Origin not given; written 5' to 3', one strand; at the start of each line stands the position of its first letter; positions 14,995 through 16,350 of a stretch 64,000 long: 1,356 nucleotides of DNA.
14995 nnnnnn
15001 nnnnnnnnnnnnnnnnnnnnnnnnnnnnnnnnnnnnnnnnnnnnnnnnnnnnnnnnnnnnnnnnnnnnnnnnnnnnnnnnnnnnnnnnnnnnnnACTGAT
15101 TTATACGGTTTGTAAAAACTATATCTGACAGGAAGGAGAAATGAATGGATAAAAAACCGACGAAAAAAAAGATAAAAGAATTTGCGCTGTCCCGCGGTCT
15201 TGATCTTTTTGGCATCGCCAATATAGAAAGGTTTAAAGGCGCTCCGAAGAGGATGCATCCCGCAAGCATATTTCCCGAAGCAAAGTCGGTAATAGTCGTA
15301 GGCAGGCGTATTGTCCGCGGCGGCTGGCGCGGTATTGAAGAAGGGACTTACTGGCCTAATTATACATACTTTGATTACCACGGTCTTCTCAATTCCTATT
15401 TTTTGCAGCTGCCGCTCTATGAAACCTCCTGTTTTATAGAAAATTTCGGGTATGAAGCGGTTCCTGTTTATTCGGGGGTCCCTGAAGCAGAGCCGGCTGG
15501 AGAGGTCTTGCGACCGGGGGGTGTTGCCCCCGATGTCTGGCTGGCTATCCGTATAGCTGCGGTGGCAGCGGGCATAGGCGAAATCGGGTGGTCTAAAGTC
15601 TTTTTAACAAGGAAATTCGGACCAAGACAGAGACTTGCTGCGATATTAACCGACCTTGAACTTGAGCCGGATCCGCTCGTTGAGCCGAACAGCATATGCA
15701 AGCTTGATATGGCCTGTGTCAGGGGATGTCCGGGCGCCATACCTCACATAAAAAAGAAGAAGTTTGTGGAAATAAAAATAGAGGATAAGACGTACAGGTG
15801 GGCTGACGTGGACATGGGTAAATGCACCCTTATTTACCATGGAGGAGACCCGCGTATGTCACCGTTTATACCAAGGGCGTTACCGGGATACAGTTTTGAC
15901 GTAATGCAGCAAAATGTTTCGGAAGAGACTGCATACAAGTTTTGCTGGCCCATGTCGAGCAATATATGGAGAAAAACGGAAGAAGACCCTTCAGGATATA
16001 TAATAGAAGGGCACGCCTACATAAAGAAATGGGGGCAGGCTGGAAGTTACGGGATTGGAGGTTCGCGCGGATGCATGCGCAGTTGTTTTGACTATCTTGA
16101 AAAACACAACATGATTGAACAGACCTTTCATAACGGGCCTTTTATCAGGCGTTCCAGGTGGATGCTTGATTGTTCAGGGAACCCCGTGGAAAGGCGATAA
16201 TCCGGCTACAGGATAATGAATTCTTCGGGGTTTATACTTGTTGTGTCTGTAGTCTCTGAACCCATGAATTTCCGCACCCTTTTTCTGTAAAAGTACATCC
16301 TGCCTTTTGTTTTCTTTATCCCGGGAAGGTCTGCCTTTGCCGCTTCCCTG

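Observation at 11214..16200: IclR regulator translationally coupled to a tandem array of QueG/reductive-dehalogenase-like Fe-S paralogs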

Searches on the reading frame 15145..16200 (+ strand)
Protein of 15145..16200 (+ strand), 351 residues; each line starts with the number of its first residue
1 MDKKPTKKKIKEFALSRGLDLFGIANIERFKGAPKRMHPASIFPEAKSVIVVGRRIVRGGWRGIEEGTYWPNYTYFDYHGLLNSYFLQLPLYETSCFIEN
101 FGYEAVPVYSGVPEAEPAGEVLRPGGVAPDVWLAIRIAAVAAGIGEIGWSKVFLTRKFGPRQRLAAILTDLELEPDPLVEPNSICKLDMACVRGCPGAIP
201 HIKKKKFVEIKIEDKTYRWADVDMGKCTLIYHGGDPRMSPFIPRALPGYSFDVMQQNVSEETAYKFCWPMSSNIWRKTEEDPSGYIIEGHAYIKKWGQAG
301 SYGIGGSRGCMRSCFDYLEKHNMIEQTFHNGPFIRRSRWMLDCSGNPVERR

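Call 3: search_protein_families(library=pfam, proteins=[window:15145-16200:+], max_evalue=0.1)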
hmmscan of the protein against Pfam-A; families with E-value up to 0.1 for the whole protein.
window:15145-16200:+ (351 aa): 0 families

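Call 4: search_protein_families(library=ncbifam, proteins=[window:15145-16200:+], max_evalue=0.1)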
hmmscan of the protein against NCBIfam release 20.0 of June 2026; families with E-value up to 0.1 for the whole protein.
window:15145-16200:+ (351 aa): 3 families
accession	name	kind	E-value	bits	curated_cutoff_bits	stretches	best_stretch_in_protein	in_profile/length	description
TIGR02486.1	RDH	subfamily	1.7e-07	31.4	160.35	1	138-208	156-231/314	reductive dehalogenase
TIGR00276.1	TIGR00276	equivalog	1.1e-05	24.6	200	1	138-197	136-193/337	tRNA epoxyqueuosine(34) reductase QueG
NF033806.2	laterosporulin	subfamily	0.041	14.2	40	0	189-218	1-30/52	laterosporulin family class IId bacteriocin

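Call 9: search_solved_structures(query=window:15145-16200:+, max_evalue=1, show_alignments=2)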
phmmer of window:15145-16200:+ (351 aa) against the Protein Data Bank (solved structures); distinct sequences matched with E-value up to 1: 4.
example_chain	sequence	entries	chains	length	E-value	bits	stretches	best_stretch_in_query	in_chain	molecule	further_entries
8q4h_A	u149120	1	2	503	2.2e-11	46.5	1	132-227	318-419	Tetrachloroethene reductive dehalogenase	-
4uqu_A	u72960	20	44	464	0.00056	22.1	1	139-199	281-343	TETRACHLOROETHENE REDUCTIVE DEHALOGENASE CATALYTIC SUBUNIT PCEA | TETRACHLOROETHENE REDUCTIVE DEHALOGENASE CATALYTIC SUBUNIT | Tetrachloroethene reductive dehal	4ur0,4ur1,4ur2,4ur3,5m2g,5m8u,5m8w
5d6s_A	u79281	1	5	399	0.0022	20.1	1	138-197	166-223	Epoxyqueuosine reductase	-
5d08_A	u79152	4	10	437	0.13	14.2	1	133-197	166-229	Epoxyqueuosine reductase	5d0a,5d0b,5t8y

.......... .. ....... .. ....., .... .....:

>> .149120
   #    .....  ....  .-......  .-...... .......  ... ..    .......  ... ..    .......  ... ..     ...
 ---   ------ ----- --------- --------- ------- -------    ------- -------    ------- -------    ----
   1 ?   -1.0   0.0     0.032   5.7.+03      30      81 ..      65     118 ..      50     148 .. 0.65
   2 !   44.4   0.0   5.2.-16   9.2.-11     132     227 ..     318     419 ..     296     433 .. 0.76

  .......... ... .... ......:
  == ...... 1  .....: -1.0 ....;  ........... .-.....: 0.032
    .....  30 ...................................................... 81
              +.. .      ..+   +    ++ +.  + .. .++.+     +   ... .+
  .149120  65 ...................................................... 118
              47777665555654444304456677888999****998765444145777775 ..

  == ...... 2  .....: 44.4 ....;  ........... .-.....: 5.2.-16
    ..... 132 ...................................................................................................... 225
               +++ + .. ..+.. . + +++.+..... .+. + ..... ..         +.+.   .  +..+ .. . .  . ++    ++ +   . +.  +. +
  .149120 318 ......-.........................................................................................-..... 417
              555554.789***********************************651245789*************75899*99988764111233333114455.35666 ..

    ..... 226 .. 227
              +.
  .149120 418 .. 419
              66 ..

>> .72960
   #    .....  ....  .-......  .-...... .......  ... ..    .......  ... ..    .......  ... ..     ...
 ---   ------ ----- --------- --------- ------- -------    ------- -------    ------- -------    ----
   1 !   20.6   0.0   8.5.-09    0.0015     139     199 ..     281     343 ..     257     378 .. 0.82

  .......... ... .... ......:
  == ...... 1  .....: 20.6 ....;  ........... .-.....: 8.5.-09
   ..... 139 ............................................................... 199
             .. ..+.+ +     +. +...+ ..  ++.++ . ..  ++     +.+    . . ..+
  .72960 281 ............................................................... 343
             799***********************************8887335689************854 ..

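Call 21: find_homologous_proteins(query=window:15145-16200:+, max_evalue=0.001)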
Query window:15145-16200:+ (351 aa): 935 proteins with E <= 0.001 among 3530 candidates; the best 120 are listed.
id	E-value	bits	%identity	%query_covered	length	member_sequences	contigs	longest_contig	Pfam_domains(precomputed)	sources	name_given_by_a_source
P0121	3.2e-210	716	85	99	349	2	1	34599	-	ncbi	-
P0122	2.3e-206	703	83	99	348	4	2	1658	-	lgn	-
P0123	3.5e-204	696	84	100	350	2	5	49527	-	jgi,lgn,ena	-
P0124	4.7e-200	682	81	99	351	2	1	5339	-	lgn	-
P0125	1.7e-199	680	80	99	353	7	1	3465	-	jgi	-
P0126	2.0e-198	677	81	98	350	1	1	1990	-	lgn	-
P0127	1.8e-197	674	79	99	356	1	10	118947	-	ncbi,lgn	-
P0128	4.6e-197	672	81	99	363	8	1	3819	-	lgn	-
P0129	4.9e-196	669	80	99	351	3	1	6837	-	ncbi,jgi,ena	jgi:hypothetical protein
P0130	6.3e-194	662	81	98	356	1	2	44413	-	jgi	-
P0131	7.3e-194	662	78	98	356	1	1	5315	-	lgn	-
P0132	1.2e-193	661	78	99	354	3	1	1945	-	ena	-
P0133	4.3e-193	659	79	98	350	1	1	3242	-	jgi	-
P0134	7.6e-193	659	80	99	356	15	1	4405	-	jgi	jgi:ferredoxin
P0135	1.1e-192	658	77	99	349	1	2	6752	-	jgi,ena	-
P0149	2.9e-188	643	77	98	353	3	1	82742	-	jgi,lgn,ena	-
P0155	1.2e-187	641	76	100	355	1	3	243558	-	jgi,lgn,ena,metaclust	metaclust:\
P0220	1.1e-172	592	72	96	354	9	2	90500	-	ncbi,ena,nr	ncbi:MAG: hypothetical protein GX322_04650 [Firmicutes bacterium]|nr:hypothetical protein [Bacillota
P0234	5.2e-170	583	69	98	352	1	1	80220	-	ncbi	ncbi:MAG: hypothetical protein ACUVXI_15180 [bacterium]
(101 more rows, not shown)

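Call 25: find_related_loci(query=A2, collection=genome_contigs, flank=10000)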
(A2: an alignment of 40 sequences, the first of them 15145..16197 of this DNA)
Query A2 (351 aa) in genome_contigs; peptide patterns used: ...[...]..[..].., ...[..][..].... (x = any residue, [..] = any of these).
417 stretches matched a pattern; 345 encode a relative of the query (tblastn E <= 1e-3); the best 80 are kept; 80 distinct loci.
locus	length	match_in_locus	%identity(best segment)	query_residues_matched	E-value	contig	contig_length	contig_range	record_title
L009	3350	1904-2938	84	4-349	0e+0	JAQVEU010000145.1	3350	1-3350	MAG: Candidatus Ratteibacteria bacterium isolate STE_142 NODE_98108_length_3350_cov_2.484331_Sandtown_E, whole genome sh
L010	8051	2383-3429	84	1-350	0e+0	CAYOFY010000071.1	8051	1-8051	MAG TPA_asm: uncultured bacterium isolate SRP098346_co1_300 genome assembly, contig: NODE_12160_length_8051_cov_26.61968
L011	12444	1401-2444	85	1-349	0e+0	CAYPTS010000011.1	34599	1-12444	MAG TPA_asm: uncultured bacterium isolate binchicken_co27_220 genome assembly, contig: NODE_2157_length_34599_cov_62.106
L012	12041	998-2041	79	1-349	0e+0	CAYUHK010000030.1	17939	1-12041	MAG TPA_asm: uncultured Verrucomicrobiota bacterium isolate SRP192927_co1_485 genome assembly, contig: NODE_6472_length_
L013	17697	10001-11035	81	3-347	0e+0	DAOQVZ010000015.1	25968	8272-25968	MAG TPA_asm: bacterium isolate AMR_MDS_1075 NODE_2203_length_25968_cov_5.340485, whole genome shotgun sequence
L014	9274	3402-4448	81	1-349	0e+0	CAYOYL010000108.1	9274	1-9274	MAG TPA_asm: uncultured bacterium isolate SRP067234_co1_231 genome assembly, contig: k99_760255, whole genome shotgun se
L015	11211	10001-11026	79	6-346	0e+0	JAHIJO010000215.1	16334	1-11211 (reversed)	MAG: Verrucomicrobia bacterium isolate KR13_Ju.mb.40 KR13_Ju.mb.40_k141_266827, whole genome shotgun sequence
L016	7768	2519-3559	81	4-349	0e+0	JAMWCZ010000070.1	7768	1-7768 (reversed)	MAG: Candidatus Omnitrophota bacterium isolate QZM4_2.bins.330.Tibet NODE_38725_length_7768_cov_1.517079, whole genome s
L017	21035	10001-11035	78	3-347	0e+0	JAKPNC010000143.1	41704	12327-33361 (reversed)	MAG: bacterium isolate JPAS_metabat.71 k141_391644, whole genome shotgun sequence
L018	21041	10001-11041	76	3-349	0e+0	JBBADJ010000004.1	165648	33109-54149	MAG: Candidatus Ratteibacteria bacterium isolate SO_2017_LW2_115 scaffold_168_c1_LW138R_2017, whole genome shotgun seque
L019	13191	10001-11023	76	6-346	0e+0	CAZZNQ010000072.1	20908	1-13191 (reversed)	MAG TPA_asm: uncultured candidatus Brocadiaceae bacterium isolate SRP141376_co2_394 genome assembly, contig: NODE_5278_l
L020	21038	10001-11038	75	3-348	0e+0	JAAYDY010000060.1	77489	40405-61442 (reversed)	MAG: Phycisphaerae bacterium isolate AS06rmzACSIP_597 373560_AS06, whole genome shotgun sequence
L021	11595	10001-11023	77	9-348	0e+0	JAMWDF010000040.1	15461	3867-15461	MAG: Candidatus Omnitrophota bacterium isolate QZM4_2.bins.498.Tibet NODE_14787_length_15461_cov_0.989240, whole genome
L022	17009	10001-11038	78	4-348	9e-180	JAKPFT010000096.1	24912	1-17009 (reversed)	MAG: bacterium isolate JPMR_metabat.36 k141_333174, whole genome shotgun sequence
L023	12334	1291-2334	80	1-347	3e-179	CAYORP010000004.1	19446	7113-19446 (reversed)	MAG TPA_asm: uncultured bacterium isolate SRP067234_co1_253 genome assembly, contig: k99_576008, whole genome shotgun se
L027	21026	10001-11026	74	5-346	2e-176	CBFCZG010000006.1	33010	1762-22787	MAG TPA_asm: uncultured Phycisphaerae bacterium isolate SRR6194934_binner13_Refined_19 genome assembly, contig: ERZ78139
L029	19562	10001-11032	76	3-346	9e-176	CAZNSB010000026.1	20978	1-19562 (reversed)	MAG TPA_asm: uncultured Planctomycetaceae bacterium isolate SRP068000_co1_132 genome assembly, contig: NODE_3398_length_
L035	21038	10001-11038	77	4-348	5e-174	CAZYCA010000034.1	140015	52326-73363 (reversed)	MAG TPA_asm: uncultured bacterium isolate SRP231805_co4_45 genome assembly, contig: k141_91844, whole genome shotgun seq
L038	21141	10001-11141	72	6-341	5e-169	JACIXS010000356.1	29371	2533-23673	MAG: bacterium isolate MAG-58 Unclassified_M_bin7_Scaffold_358, whole genome shotgun sequence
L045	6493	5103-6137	68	6-350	1e-164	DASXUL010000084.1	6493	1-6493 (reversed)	MAG TPA_asm: Armatimonadota bacterium isolate SMAG_U4717 k141_111558, whole genome shotgun sequence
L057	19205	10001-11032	66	1-343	3e-159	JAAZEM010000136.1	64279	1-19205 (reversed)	MAG: Armatimonadota bacterium isolate AS09scLD_344 211983_AS09, whole genome shotgun sequence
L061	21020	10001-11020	68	3-341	2e-158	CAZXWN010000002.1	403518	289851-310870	MAG TPA_asm: uncultured bacterium isolate binchicken_co158_136 genome assembly, contig: NODE_13_length_403518_cov_9.4191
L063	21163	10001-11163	68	1-347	9e-158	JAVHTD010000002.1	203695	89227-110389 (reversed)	MAG: Candidatus Thermosaccharophagus tengchongensis isolate DRTY-6.bins.49.201901 NODE_59_length_203695_cov_1.959620, wh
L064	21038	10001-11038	67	3-347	2e-157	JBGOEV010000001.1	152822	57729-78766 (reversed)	MAG: Candidatus Thermosaccharophagus gerlachensis isolate 3300020139_22 Ga0197143_1000027, whole genome shotgun sequence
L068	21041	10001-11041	67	3-348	1e-156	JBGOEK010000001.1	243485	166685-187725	MAG: Candidatus Thermosaccharophagus yellowstonensis isolate 3300025546_9 Ga0209225_1000008, whole genome shotgun sequen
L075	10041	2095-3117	66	6-342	2e-155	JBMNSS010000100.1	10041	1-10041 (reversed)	MAG: Limnochordia bacterium isolate SBF912SR2HQ0054 scaffold_30316_c1, whole genome shotgun sequence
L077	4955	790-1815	67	3-341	2e-157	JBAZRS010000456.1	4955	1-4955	MAG: Victivallales bacterium isolate SO_2017_GW1_153 NODE_65449_length_4955_cov_0.836371_OW334_2017, whole genome shotgu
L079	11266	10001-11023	66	4-341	9e-154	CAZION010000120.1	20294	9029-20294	MAG TPA_asm: uncultured Victivallis sp. isolate SRP272421_co1_540 genome assembly, contig: NODE_7040_length_20294_cov_11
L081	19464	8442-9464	71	29-341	4e-154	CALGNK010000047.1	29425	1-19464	MAG: uncultured bacterium isolate L1_Bin_METABAT__224_1 genome assembly, contig: c_000001347186, whole genome shotgun se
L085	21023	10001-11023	64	6-342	3e-153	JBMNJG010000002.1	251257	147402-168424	MAG: Limnochordia bacterium isolate SBF912LR0HQ0069 contig_22398, whole genome shotgun sequence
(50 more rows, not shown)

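Call 27: predict_structure(alignment_id=A2)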
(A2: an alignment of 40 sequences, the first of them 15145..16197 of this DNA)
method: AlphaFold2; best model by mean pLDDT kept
length: 351 residues; sequences in the alignment: 40
mean_pLDDT: 79.5   pTM: 0.80
mean pLDDT of the five models: 79.5, 79.4, 79.3, 77.9, 56.9
residues with pLDDT >= 90: 108; 70-90: 155; 50-70: 60; < 50: 28
segments of 3 or more residues with pLDDT < 50: 63-72, 74-84, 298-300
pLDDT, mean of each block of 10 residues (from residue 1): 86 94 96 88 95 72 48 46 63 96 89 61 73 87 90 86 87 97 85 63 78 91 81 80 88 88 87 87 87 61 58 78 80 61 80 45
secondary structure, 60 per line:
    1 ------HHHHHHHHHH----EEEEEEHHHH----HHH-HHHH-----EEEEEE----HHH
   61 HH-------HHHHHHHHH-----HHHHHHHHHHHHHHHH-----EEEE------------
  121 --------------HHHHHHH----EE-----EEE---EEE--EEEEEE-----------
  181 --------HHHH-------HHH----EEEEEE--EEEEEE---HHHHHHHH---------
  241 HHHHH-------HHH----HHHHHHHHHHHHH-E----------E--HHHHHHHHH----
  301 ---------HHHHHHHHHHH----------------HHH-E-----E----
elements in order: H7-16 E21-26 H27-30 H39-42 E48-53 H58-62 H70-78 H84-99 E105-108 H135-141 E153-155 E159-161 E164-169 H189-192 E207-212 E215-220 H224-231 H241-245 H260-272 H288-296 H310-320

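Call 31: fold_search(model_id=the predicted structure, library=pdb)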
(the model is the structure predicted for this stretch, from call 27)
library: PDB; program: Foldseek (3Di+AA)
matches with E <= 10: 136; with E <= 0.001: 45
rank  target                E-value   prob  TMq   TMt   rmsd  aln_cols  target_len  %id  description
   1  5d6s_C                5.9e-08  1.00  0.37  0.35   7.1       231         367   17  Structure of epoxyqueuosine reductase from Streptococcus thermophilus. (released 2015-09-23)
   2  5d6s_A                8.0e-08  1.00  0.36  0.34   7.2       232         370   17  Structure of epoxyqueuosine reductase from Streptococcus thermophilus. (released 2015-09-23)
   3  5d0a_D                2.1e-07  1.00  0.40  0.37   5.2       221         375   17  Crystal structure of epoxyqueuosine reductase with cleaved RNA stem loop (released 2016-09-28)
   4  5d08_B                2.2e-07  1.00  0.44  0.42  11.1       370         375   15  Crystal structure of selenomethionine-labeled epoxyqueuosine reductase (released 2016-09-28)
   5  5d0a_C                3.7e-07  1.00  0.38  0.36   6.0       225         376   18  Crystal structure of epoxyqueuosine reductase with cleaved RNA stem loop (released 2016-09-28)
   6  5d08_A                6.0e-07  1.00  0.46  0.43   9.5       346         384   15  Crystal structure of selenomethionine-labeled epoxyqueuosine reductase (released 2016-09-28)
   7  5d0b_A                7.6e-07  1.00  0.42  0.40  12.7       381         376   13  Crystal structure of epoxyqueuosine reductase with a tRNA-TYR epoxyqueuosine-modified tRNA stem loop (released 2016-09-28)
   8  5d0a_A                8.1e-07  1.00  0.38  0.36   5.3       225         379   17  Crystal structure of epoxyqueuosine reductase with cleaved RNA stem loop (released 2016-09-28)
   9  4ur3_C                8.1e-07  1.00  0.35  0.28   9.1       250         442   18  Crystal structure of the PCE reductive dehalogenase from S. multivorans P2(1) crystal form (released 2014-10-15)
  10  8q4h_A                8.6e-07  1.00  0.36  0.26   8.3       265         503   20  a membrane-bound menaquinol:organohalide oxidoreductase complex RDH complex (released 2023-10-18)
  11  4ur3_D                8.6e-07  1.00  0.35  0.28   9.0       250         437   18  Crystal structure of the PCE reductive dehalogenase from S. multivorans P2(1) crystal form (released 2014-10-15)
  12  5m90_A                8.6e-07  1.00  0.36  0.29   8.0       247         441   19  PCE reductive dehalogenase from S. multivorans in complex with 3,4,5-trifluorophenol (released 2017-07-12)
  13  4ur3_A                9.7e-07  1.00  0.35  0.27   9.0       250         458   18  Crystal structure of the PCE reductive dehalogenase from S. multivorans P2(1) crystal form (released 2014-10-15)
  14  4uqu_A                1.1e-06  1.00  0.35  0.28   9.0       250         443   18  Crystal structure of the tetrachloroethene reductive dehalogenase from Sulfurospirillum multivorans (released 2014-10-15)
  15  5ma1_A                1.2e-06  1.00  0.34  0.29   9.5       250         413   18  PCE reductive dehalogenase from S. multivorans in complex with 2,4,6-trichlorophenol (released 2017-07-12)
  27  4uqu_B                2.7e-06  1.00  0.36  0.29   8.0       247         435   19  Crystal structure of the tetrachloroethene reductive dehalogenase from Sulfurospirillum multivorans (released 2014-10-15)
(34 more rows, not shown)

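Call 33: search_protein_families(library=pfam, proteins=[L045:2919-4145:+, L085:2552-3361:-, L027:11677-12687:-, L077:3343-4620:+, L015:500-1882:+, L029:9928-11142:+, L075:3273-5384:+, L057:11315-12361:+, L081:317-2287:+], max_evalue=0.001)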
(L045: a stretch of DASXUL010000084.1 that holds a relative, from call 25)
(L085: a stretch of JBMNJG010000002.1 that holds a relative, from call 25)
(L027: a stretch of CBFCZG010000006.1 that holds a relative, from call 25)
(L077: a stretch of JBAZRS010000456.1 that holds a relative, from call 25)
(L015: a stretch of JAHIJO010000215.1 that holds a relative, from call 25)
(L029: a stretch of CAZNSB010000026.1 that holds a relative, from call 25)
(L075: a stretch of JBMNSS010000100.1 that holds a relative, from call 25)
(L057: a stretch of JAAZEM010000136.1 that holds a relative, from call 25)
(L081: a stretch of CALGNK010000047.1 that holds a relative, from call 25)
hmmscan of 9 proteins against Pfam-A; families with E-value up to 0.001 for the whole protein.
L045:2919-4145:+ (408 aa): 2 families
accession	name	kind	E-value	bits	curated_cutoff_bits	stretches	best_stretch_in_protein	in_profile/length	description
PF12833.13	HTH_18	-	5.1e-21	75.2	33.6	1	319-397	1-79/80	Helix-turn-helix domain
PF00165.29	HTH_AraC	-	5.3e-13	49.2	26.6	1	360-396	6-41/42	Bacterial regulatory helix-turn-helix proteins, AraC family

L085:2552-3361:- (269 aa): 3 families
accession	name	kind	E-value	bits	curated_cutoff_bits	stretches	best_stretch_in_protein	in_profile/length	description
PF00005.33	ABC_tran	-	2.5e-32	112.8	25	1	28-174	1-137/137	ABC transporter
PF13304.12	AAA_21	-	9.3e-14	52.6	27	1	90-207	186-302/304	AAA domain, putative AbiEii toxin, Type IV TA system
PF02463.25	SMC_N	-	1.7e-05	24.8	40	0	24-58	11-44/220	RecF/RecN/SMC N terminal domain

L027:11677-12687:- (336 aa): 3 families
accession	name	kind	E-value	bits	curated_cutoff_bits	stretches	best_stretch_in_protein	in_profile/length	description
PF01408.29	GFO_IDH_MocA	-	2.3e-25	90.1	24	1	6-125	1-120/120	Oxidoreductase family, NAD-binding Rossmann fold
PF22725.1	GFO_IDH_MocA_C3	-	3.5e-24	85.6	27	1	133-261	1-124/124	GFO/IDH/MocA C-terminal domain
PF02894.22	GFO_IDH_MocA_C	-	4e-14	53.4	22.9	1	137-330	1-215/218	Oxidoreductase family, C-terminal alpha/beta domain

L077:3343-4620:+ (425 aa): 9 families
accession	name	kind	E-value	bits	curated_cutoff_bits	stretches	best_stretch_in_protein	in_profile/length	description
PF12831.13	FAD_oxidored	-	5.8e-123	411.7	27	1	7-418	1-416/416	FAD dependent oxidoreductase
PF00890.30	FAD_binding_2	-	3.7e-09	36.7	20.4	1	7-50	1-43/414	FAD binding domain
PF01266.30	DAO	-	1.1e-06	28.9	27.9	1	7-107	1-78/353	FAD dependent oxidoreductase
PF03486.20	HI0933_like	-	2.9e-06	27.4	50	1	7-51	2-46/244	HI0933-like protein Rossmann domain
PF07992.20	Pyr_redox_2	-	5.9e-05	23.1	26.1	1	6-150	1-107/291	Pyridine nucleotide-disulphide oxidoreductase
PF01134.28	GIDA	-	7.3e-05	22.4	22.1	1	7-37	1-32/391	Glucose inhibited division protein A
PF01946.23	Thi4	-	8.6e-05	22.3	26.2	1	5-50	17-63/235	Thi4 family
PF13450.12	NAD_binding_8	-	0.0005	20.7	21.9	0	11-46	2-37/68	NAD(P)-binding Rossmann-like domain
PF01494.25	FAD_binding_3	-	0.00055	19.7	22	0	5-37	1-33/349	FAD binding domain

L015:500-1882:+ (460 aa): 2 families
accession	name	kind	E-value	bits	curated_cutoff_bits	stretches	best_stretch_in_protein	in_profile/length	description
PF01041.23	DegT_DnrJ_EryC1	-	4.3e-97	326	19.8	2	36-208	3-158/360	DegT/DnrJ/EryC1/StrS aminotransferase family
PF00155.27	Aminotran_1_2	-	0.00054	19.7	19.7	1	61-145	45-139/361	Aminotransferase class I and II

L029:9928-11142:+ (404 aa): 0 families

L075:3273-5384:+ (703 aa): 7 families
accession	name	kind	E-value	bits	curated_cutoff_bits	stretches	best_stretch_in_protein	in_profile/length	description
PF05448.18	AXE1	-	1.3e-06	27.8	21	1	92-255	57-206/321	Acetyl xylan esterase (AXE1)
PF12146.15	Hydrolase_4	-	1.5e-06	28.1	27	1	135-207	18-91/239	Serine aminopeptidase, S33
PF02129.25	Peptidase_S15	-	3.3e-06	27.4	23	0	105-160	6-63/262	X-Pro dipeptidyl-peptidase (S15 family)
PF00561.26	Abhydrolase_1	-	5.2e-06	26.7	25.8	0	514-607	21-89/245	alpha/beta hydrolase fold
PF22244.2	GCE_fung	-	7.5e-06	26.4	27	0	206-252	84-132/231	Glucuronyl esterase, fungi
PF12715.13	Abhydrolase_7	-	3.8e-05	23.5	21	0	48-251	45-251/388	Abhydrolase family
PF00326.27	Peptidase_S9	-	9.1e-05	22.5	22.6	1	206-245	45-85/213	Prolyl oligopeptidase family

L057:11315-12361:+ (348 aa): 3 families
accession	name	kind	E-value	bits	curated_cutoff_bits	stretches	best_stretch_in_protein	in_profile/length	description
PF00107.32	ADH_zinc_N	-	1.1e-10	42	31.8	1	154-266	2-109/129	Zinc-binding dehydrogenase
PF08240.17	ADH_N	-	1.8e-07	31.8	23.5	1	28-95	2-70/104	Alcohol dehydrogenase GroES-like domain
PF13602.12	ADH_zinc_N_2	-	1.2e-05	26.6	27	1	186-334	2-123/134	Zinc-binding dehydrogenase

L081:317-2287:+ (656 aa): 1 family
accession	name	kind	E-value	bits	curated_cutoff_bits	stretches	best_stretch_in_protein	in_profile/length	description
PF00496.27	SBP_bac_5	-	3.5e-70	237.4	32.4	1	126-528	2-348/368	Bacterial extracellular solute-binding proteins, family 5 Middle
